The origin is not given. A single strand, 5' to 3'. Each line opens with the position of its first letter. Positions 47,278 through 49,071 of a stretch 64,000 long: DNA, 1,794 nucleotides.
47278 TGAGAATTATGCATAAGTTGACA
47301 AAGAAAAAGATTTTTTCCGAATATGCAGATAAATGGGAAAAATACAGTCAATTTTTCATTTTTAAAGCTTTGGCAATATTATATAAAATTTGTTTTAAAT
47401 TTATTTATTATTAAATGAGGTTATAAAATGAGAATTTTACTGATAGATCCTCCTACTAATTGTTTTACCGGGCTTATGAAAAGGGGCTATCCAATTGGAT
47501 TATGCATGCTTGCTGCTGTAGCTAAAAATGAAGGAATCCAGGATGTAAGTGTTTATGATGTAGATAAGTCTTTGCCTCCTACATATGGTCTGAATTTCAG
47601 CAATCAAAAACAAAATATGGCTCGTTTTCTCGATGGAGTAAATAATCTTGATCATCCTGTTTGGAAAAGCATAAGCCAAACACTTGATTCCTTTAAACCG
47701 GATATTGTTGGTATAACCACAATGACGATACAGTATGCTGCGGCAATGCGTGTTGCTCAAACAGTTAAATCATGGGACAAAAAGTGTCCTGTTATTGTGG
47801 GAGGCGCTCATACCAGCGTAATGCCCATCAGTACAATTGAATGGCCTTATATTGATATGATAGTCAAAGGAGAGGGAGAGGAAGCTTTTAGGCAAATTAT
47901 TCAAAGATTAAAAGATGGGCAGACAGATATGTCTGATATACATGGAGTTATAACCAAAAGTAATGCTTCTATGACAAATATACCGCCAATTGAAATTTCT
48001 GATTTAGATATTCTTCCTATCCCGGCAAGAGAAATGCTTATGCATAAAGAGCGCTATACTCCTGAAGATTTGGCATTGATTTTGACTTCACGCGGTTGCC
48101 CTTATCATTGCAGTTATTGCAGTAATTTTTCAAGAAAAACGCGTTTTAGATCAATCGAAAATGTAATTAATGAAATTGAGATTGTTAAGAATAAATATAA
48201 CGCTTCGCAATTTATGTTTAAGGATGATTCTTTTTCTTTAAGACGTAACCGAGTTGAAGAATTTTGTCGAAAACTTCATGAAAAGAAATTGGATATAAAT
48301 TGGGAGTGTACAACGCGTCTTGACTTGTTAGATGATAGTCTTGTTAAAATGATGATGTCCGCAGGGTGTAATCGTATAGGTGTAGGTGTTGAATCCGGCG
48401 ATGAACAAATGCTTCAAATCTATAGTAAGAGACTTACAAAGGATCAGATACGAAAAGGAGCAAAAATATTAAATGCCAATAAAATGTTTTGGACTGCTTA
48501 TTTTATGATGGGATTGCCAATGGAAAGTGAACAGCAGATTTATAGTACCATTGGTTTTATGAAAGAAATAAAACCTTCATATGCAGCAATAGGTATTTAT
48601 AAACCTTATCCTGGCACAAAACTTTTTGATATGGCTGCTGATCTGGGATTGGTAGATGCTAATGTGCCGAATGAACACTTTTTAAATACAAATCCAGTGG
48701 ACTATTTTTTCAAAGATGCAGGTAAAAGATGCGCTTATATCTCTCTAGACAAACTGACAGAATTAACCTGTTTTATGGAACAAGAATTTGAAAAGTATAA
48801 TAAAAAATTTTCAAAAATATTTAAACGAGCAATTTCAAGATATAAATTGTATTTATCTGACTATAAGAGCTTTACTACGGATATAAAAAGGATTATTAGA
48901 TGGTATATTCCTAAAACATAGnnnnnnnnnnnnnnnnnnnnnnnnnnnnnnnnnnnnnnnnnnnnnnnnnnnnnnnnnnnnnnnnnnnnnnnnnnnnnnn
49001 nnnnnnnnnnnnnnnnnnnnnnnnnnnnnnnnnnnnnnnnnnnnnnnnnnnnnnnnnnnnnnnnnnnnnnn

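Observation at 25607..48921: Four paralogous B12-binding radical SAM enzymes embedded in a glycan locus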

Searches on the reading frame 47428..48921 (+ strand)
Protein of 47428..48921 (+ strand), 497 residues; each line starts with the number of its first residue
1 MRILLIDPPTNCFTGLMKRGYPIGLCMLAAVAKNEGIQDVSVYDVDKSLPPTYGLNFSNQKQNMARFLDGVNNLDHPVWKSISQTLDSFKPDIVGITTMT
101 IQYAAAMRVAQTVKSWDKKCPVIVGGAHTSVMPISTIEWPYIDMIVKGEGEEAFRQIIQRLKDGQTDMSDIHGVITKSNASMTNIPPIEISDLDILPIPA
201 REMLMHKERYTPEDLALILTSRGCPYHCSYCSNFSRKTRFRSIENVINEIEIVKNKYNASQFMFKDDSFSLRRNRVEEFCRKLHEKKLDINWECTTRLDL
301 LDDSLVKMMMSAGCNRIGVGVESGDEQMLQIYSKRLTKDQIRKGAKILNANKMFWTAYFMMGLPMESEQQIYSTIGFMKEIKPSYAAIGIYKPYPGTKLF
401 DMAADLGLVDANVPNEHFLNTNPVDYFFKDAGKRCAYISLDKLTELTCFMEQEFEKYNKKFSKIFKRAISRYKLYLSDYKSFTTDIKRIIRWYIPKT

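Call 3: search_protein_families(library=pfam, proteins=[window:47428-48921:+], max_evalue=0.01)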
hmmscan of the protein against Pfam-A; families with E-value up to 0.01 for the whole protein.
window:47428-48921:+ (497 aa): 3 families
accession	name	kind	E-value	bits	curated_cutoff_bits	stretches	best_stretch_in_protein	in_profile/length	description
PF04055.27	Radical_SAM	-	2.8e-21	76.9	29.5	1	219-377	2-165/166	Radical SAM superfamily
PF02310.24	B12-binding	-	1.2e-17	64.3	32.1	1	20-157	12-120/121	B12 binding domain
PF19864.5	Radical_SAM_N2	-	0.0003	20.7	29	1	109-168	75-132/151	Radical SAM proteins, N-terminal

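Call 10: search_protein_families(library=ncbifam, proteins=[window:47428-48921:+], max_evalue=0.001)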
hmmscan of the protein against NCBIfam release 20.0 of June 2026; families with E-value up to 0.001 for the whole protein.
window:47428-48921:+ (497 aa): 35 families (the best 25 are shown)
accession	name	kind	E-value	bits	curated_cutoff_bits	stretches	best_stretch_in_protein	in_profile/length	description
NF050148.1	rSAM_ApyD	equivalog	1.4e-51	175.7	750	1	24-405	27-395/645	RiPP biosynthesis radical SAM protein ApyD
TIGR03471.1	HpnJ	equivalog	5.5e-46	157.4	577.6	1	66-413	42-397/472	hopanoid biosynthesis associated radical SAM protein HpnJ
TIGR02026.1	BchE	equivalog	1.2e-44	153.1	481.35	1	78-406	51-390/497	magnesium-protoporphyrin IX monomethyl ester anaerobic oxidative cyclase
TIGR04479.1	bcpD_PhpK_rSAM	subfamily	6.8e-43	146.8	600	1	82-385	102-413/504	PhpK family radical SAM P-methyltransferase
NF038361.1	rSAM_Sden_1168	equivalog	2.2e-39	135.5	575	1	2-409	64-479/560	Sden_1168 family B12-binding radical SAM P-methyltransferase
NF033070.1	rSAM_AprD4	equivalog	3.5e-38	131.7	500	1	169-420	146-405/456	AprD4 family radical SAM diol-dehydratase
TIGR04385.1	B12_rSAM_cofa1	equivalog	5.5e-37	128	450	1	17-381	15-364/438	B12 lower ligand biosynthesis radical SAM protein BzaD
TIGR04072.2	rSAM_ladder_B12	equivalog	6e-37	127.3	360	1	102-412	81-381/443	lipid biosynthesis B12-binding/radical SAM protein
TIGR04367.1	HpnR_B12_rSAM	equivalog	1.2e-30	106.5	650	1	81-401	51-371/490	hopanoid C-3 methylase HpnR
TIGR04013.1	B12_SAM_MJ_1487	hypoth_equivalog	1.7e-30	106.1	251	1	85-403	37-357/382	TIGR04013 family B12-binding domain/radical SAM domain-containing protein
TIGR03975.1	rSAM_ocin_1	subfamily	6.6e-30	104.2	281.85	1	80-370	118-419/606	RiPP maturation radical SAM C-methyltransferase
TIGR04014.1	B12_SAM_MJ_0865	equivalog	4.5e-25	88.3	360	1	81-417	29-372/434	methyl-coenzyme M reductase glutamine C-methyltransferase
NF033712.0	B12_rSAM_KedN5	subfamily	6.3e-24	84.1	700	1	82-281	54-262/624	KedN5 family methylcobalamin-dependent radical SAM C-methyltransferase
NF040542.1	rSAM_RCCLKC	equivalog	3e-20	72.8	450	1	104-378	63-347/423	arsinothricin biosynthesis radical SAM protein ArsL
TIGR04190.1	B12_SAM_Ta0216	equivalog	8.5e-19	67.5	500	1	84-385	73-398/554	TIGR04190 family B12-binding domain/radical SAM domain protein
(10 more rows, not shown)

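Call 14: find_homologous_proteins(query=window:47428-48921:+)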
Query window:47428-48921:+ (497 aa): 3904 proteins with E <= 0.001 among 8000 candidates; the best 120 are listed.
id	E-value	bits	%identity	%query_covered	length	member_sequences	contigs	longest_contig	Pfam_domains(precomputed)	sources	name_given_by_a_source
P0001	0.0e+0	1152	100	100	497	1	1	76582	PF04055.28,PF02310.25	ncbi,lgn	-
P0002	2.6e-219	747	64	99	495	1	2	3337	PF04055.28,PF02310.25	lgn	-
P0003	1.6e-218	745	64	99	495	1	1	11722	PF04055.28,PF02310.25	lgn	-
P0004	1.4e-216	738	63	99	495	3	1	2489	PF04055.28,PF02310.25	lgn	-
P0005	3.6e-216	737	63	99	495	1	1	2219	PF04055.28,PF02310.25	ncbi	-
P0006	2.0e-215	734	63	99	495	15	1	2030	PF04055.28,PF02310.25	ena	-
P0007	5.0e-215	733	63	99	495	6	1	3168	PF04055.28,PF02310.25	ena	-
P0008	6.4e-215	733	62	100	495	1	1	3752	PF04055.28,PF02310.25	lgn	-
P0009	8.7e-215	732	63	99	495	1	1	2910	PF04055.28,PF02310.25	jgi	jgi:anaerobic magnesium-protoporphyrin IX monomethyl ester cyclase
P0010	3.6e-214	730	62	99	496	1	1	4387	PF04055.28,PF02310.25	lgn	-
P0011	1.1e-213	729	62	99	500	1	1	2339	PF04055.28,PF02310.25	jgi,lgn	-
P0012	5.3e-213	726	62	99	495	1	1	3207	PF04055.28,PF02310.25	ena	-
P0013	1.6e-211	721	61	99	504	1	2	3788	PF04055.28,PF02310.25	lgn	-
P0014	1.4e-210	718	61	99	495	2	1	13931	PF04055.28,PF02310.25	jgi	jgi:radical SAM superfamily enzyme YgiQ (UPF0313 family)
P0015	1.9e-209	715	62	100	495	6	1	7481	PF04055.28,PF02310.25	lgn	-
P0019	4.5e-204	697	60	99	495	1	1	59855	PF04055.28,PF02310.25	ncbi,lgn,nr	ncbi:MAG: radical SAM protein [Sedimentisphaerales bacterium]|nr:radical SAM protein [Sedimentisphae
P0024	3.2e-201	687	58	99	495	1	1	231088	PF04055.28,PF02310.25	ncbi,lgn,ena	-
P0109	3.1e-119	417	40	99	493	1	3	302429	PF04055.28,PF02310.25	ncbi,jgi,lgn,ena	-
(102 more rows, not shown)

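Call 15: find_encoding_contigs(protein=P0001, flank=3000, max_places=3)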
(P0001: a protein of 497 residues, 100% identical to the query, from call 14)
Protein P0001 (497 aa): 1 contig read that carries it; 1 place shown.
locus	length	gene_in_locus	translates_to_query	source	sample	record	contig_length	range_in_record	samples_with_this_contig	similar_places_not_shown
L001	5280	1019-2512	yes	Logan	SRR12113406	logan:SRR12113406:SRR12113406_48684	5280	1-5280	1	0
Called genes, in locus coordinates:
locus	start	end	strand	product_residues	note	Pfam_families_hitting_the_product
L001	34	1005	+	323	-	PF06662:C5-epim_C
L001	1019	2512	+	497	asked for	PF02310:B12-binding, PF04055:Radical_SAM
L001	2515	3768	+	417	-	PF13579:Glyco_trans_4_4, PF13439:Glyco_transf_4, PF00534:Glycos_transf_1, PF13692:Glyco_trans_1_4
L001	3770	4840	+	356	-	PF02350:Epimerase_2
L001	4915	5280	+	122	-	?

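Call 16: find_encoding_contigs(protein=P0024, flank=10000, max_places=2)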
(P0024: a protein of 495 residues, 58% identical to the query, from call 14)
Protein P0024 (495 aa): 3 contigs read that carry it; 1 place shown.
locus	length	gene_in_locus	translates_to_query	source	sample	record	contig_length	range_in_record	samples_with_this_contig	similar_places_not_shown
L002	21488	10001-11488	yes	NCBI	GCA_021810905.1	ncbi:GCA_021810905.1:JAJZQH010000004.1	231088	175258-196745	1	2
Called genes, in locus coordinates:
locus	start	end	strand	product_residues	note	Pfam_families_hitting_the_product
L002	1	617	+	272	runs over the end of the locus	PF02698:DUF218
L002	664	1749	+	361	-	PF20706:GT4-conflict, PF00534:Glycos_transf_1, PF13692:Glyco_trans_1_4, PF13524:Glyco_trans_1_2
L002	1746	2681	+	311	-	PF01073:3Beta_HSD, PF01370:Epimerase, PF04321:RmlD_sub_bind (weak), PF13460:NAD_binding_10, PF16363:GDP_Man_Dehyd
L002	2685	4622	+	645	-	PF13522:GATase_6, PF13537:GATase_7, PF00733:Asn_synthase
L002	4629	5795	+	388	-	PF01757:Acyl_transf_3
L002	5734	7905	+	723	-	PF08240:ADH_N (weak), PF00107:ADH_zinc_N, PF01408:GFO_IDH_MocA, PF22725:GFO_IDH_MocA_C3 (weak), PF02894:GFO_IDH_MocA_C (weak)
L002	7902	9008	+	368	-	PF13579:Glyco_trans_4_4 (weak), PF02350:Epimerase_2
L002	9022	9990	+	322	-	PF06662:C5-epim_C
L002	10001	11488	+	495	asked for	PF02310:B12-binding, PF04055:Radical_SAM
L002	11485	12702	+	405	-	PF13439:Glyco_transf_4, PF13579:Glyco_trans_4_4, PF00534:Glycos_transf_1, PF13692:Glyco_trans_1_4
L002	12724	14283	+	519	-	PF04932:Wzy_C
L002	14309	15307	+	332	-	PF01073:3Beta_HSD, PF01370:Epimerase, PF02719:Polysacc_synt_2, PF04321:RmlD_sub_bind, PF05368:NmrA, PF13460:NAD_binding_10, PF16363:GDP_Man_Dehyd, PF07993:NAD_binding_4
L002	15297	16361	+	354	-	PF00953:Glycos_transf_4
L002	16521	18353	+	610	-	PF13727:CoA_binding_3, PF13460:NAD_binding_10 (faint), PF17836:PglD_N (weak), PF01073:3Beta_HSD, PF01370:Epimerase, PF02719:Polysacc_synt_2, PF04321:RmlD_sub_bind, PF16363:GDP_Man_Dehyd, +1 more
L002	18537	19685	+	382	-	PF10531:SLBB, PF22461:SLBB_2, PF10531:SLBB, PF22461:SLBB_2 (weak), PF10531:SLBB (weak)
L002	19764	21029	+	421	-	PF02706:Wzz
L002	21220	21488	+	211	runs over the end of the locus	-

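Call 17: search_solved_structures(query=window:47428-48921:+, max_evalue=0.001)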
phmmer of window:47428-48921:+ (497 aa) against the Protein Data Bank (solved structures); distinct sequences matched with E-value up to 0.001: 8.
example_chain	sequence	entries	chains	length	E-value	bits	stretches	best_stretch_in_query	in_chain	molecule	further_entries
6fd2_B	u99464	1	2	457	4.7e-30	108.1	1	190-412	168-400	Putative apramycin biosynthetic oxidoreductase 4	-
9ccb_A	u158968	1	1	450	6.8e-15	58.1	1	123-412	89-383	Radical SAM core domain-containing protein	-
7kdx_A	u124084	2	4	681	1.8e-13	53.4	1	86-380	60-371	Methyltransferase TokK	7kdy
6wte_A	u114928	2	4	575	4.9e-09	38.8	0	207-323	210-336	B12-binding domain-containing protein | Tryptophan-C2-methyltransferase containing B12-binding domain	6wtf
5ul2_A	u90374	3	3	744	7.5e-09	38.2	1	82-350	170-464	OxsB protein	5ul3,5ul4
9n1b_A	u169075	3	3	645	2e-08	36.7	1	144-248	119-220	Radical SAM protein | Radical SAM enzyme CysS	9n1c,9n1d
4jc0_A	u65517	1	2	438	1.9e-05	26.9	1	193-403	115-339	Ribosomal protein S12 methylthiotransferase RimO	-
2qgq_A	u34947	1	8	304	5.4e-05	25.4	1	216-403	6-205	Protein TM_1862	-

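Call 21: find_related_loci(query=window:47428-48921:+, collection=genome_contigs, flank=10000)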
Query window:47428-48921:+ (497 aa) in genome_contigs; peptide patterns used: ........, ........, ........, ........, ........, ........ (x = any residue, [..] = any of these).
12 stretches matched a pattern; 1 encode a relative of the query (tblastn E <= 1e-3); 1 distinct loci.
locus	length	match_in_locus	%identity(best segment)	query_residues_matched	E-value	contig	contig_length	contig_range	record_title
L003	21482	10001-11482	58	1-494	0e+0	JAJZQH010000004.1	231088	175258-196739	MAG: bacterium isolate SKS1.bin41 NODE_47_length_231088_cov_12.062088, whole genome shotgun sequence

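Call 68: predict_structure(alignment_id=A2)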
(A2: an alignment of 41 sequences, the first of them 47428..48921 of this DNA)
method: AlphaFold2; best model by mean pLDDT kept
length: 497 residues; sequences in the alignment: 41
mean_pLDDT: 93.1   pTM: 0.92
mean pLDDT of the five models: 93.1, 93.0, 92.1, 91.6, 90.1
residues with pLDDT >= 90: 407; 70-90: 82; 50-70: 7; < 50: 1
segments of 3 or more residues with pLDDT < 50: none
pLDDT, mean of each block of 10 residues (from residue 1): 97 90 97 97 94 75 93 96 98 97 97 98 95 94 96 96 92 93 87 95 96 95 87 81 97 96 85 95 96 94 97 96 94 91 98 96 93 97 94 91 95 95 94 90 92 93 94 90 89 69
secondary structure, 60 per line:
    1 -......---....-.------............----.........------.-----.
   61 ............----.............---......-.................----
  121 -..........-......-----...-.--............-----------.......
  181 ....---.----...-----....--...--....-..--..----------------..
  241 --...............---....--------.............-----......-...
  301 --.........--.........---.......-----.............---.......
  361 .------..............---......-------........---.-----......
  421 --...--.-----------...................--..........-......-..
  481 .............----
elements in order: E2-7 H11-14 H23-34 E39-44 H60-72 H77-89 E93-98 H100-116 E122-126 H127-131 H133-138 E144-146 H151-162 E174-176 H177-184 H212-215 H243-257 E261-264 H273-285 E291-296 H303-311 E314-322 H326-332 H338-350 E354-361 H368-381 E385-390 H398-405 H415-420 H440-458 H461-470 H472-477 H479-493

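Call 72: fold_search(model_id=the predicted structure, library=pdb)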
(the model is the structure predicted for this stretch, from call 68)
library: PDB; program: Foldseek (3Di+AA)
matches with E <= 10: 1851; with E <= 0.001: 112
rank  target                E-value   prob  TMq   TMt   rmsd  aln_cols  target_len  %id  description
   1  6fd2_A                3.2e-23  1.00  0.69  0.75   7.4       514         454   21  Radical SAM 1,2-diol dehydratase AprD4 in complex with its substrate paromamine (released 2018-01-17)
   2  6fd2_B                9.8e-23  1.00  0.69  0.75   7.8       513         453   21  Radical SAM 1,2-diol dehydratase AprD4 in complex with its substrate paromamine (released 2018-01-17)
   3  6wtf_A                1.5e-20  1.00  0.61  0.56   8.2       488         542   16  Structure of radical S-adenosylmethionine methyltransferase, TsrM, from Kitasatospora setae with tryptophan substrate  (released 2020-12-23)
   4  6wte_A                2.0e-20  1.00  0.63  0.56   7.6       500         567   16  Structure of radical S-adenosylmethionine methyltransferase, TsrM, from Kitasatospora setae with cobalamin and [4Fe-4S (released 2020-12-23)
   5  6wtf_B                2.3e-20  1.00  0.65  0.61   7.5       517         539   16  Structure of radical S-adenosylmethionine methyltransferase, TsrM, from Kitasatospora setae with tryptophan substrate  (released 2020-12-23)
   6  6wte_B                3.0e-20  1.00  0.62  0.58   8.3       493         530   16  Structure of radical S-adenosylmethionine methyltransferase, TsrM, from Kitasatospora setae with cobalamin and [4Fe-4S (released 2020-12-23)
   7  5ul4                  3.4e-18  1.00  0.58  0.41  13.9       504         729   18  Structure of Cobalamin-dependent S-adenosylmethionine radical enzyme OxsB with aqua-cobalamin and S-adenosylmethionine b (released 2017-04-19)
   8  9ccb                  4.2e-18  1.00  0.57  0.67   9.7       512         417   17  X-ray crystal structure of methyl-coenzyme M reductase glutamine methylase (MgmA) from Methanothermobacter marburgensis  (released 2025-01-01)
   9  9n1c                  1.6e-17  1.00  0.64  0.52   8.5       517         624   17  Crystal structure of CysS from Corallococcus sp. CA054B with 5'-deoxyadenosine, methionine, and pantetheinylated 3-ethox (released 2026-01-28)
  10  5ul3                  1.7e-17  1.00  0.57  0.40  13.5       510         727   17  Structure of Cobalamin-dependent S-adenosylmethionine radical enzyme OxsB with aqua-cobalamin bound (released 2017-04-19)
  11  9n1b                  2.5e-17  1.00  0.64  0.52   8.8       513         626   16  Crystal structure of CysS from Corallococcus sp. CA054B with 5'-deoxyadenosine, methionine, and pantetheinylated 3-metho (released 2026-01-28)
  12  9n1d                  1.2e-16  1.00  0.62  0.50   5.8       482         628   15  Crystal structure of CysS from Corallococcus sp. CA054B with 5'-deoxyadenosine and methionine bound (released 2026-01-28)
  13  5ul2                  5.4e-16  1.00  0.56  0.40  13.5       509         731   17  Structure of Apo, SeMet-labeled Cobalamin-dependent S-adenosylmethionine radical enzyme OxsB (released 2017-04-19)
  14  7kdx_B                8.4e-16  1.00  0.64  0.50   8.9       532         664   17  Crystal structure of Streptomyces tokunonesis TokK with hydroxycobalamin, 5'-deoxyadenosine, and methionine (released 2022-01-12)
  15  7kdy_A                9.9e-16  1.00  0.65  0.50   8.6       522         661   17  Crystal structure of Streptomyces tokunonesis TokK with hydroxycobalamin, 5'-deoxyadenosine, methionine, and (2R)-pant (released 2022-01-12)
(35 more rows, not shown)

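Call 74: find_encoding_contigs(protein=P0019, flank=7000, max_places=1)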
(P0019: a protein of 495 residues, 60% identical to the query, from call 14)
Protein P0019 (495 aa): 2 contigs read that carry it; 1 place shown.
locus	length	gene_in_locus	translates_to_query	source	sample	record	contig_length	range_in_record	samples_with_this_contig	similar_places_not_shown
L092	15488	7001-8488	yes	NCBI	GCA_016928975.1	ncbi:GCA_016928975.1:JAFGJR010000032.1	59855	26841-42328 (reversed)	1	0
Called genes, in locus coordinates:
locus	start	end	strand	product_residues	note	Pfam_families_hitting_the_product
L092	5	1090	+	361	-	PF13579:Glyco_trans_4_4 (faint), PF13439:Glyco_transf_4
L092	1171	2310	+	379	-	-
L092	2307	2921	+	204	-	PF00117:GATase, PF07685:GATase_3 (weak), PF01174:SNO (weak)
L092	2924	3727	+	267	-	PF00977:His_biosynth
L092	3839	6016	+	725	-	PF13602:ADH_zinc_N_2 (faint), PF00107:ADH_zinc_N, PF16912:Glu_dehyd_C (faint), PF01408:GFO_IDH_MocA, PF22725:GFO_IDH_MocA_C3, PF02894:GFO_IDH_MocA_C (weak)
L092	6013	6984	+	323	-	PF06662:C5-epim_C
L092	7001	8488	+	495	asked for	PF02310:B12-binding, PF04055:Radical_SAM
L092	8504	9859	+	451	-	PF13579:Glyco_trans_4_4, PF13439:Glyco_transf_4, PF00534:Glycos_transf_1, PF13692:Glyco_trans_1_4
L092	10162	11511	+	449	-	PF03721:UDPG_MGDP_dh_N, PF00984:UDPG_MGDP_dh, PF03720:UDPG_MGDP_dh_C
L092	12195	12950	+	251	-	PF02397:Bac_transf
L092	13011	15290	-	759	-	PF13385:Laminin_G_3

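Call 75: find_encoding_contigs(protein=P0109, flank=7000, max_places=1)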
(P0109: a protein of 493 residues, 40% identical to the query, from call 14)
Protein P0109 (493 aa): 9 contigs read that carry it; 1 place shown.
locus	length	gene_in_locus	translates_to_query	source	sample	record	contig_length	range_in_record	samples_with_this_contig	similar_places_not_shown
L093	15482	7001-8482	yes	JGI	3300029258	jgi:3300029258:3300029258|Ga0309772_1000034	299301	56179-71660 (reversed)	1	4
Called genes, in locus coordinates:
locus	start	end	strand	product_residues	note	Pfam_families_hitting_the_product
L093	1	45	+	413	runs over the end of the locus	PF12704:MacB_PCD, PF02687:FtsX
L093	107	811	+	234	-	PF02463:SMC_N (faint), PF00005:ABC_tran, PF13304:AAA_21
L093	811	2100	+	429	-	-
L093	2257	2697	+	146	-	PF04191:PEMT (weak), PF04140:ICMT (weak)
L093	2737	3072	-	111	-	-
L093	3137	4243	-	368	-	PF24716:WapI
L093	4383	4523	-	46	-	-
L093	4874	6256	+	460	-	PF12895:ANAPC3 (faint), PF00515:TPR_1 (faint), PF07719:TPR_2 (faint), PF13424:TPR_12 (weak), PF13414:TPR_11 (weak), PF13432:TPR_16 (weak), PF14559:TPR_19 (weak), PF13650:Asp_protease_2 (weak), +2 more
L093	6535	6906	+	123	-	PF07883:Cupin_2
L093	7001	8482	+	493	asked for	PF02310:B12-binding, PF04055:Radical_SAM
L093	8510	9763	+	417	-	PF13439:Glyco_transf_4 (weak), PF13579:Glyco_trans_4_4 (weak)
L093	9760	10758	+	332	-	PF01073:3Beta_HSD, PF01370:Epimerase, PF02719:Polysacc_synt_2 (faint), PF16363:GDP_Man_Dehyd, PF07993:NAD_binding_4 (weak)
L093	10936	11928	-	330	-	PF01926:MMR_HSR1, PF02421:FeoB_N (weak), PF02824:TGS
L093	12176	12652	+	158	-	-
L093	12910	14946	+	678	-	PF17900:Peptidase_M1_N, PF01433:Peptidase_M1, PF13860:FlgD_ig (weak)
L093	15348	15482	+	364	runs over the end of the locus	PF01916:DS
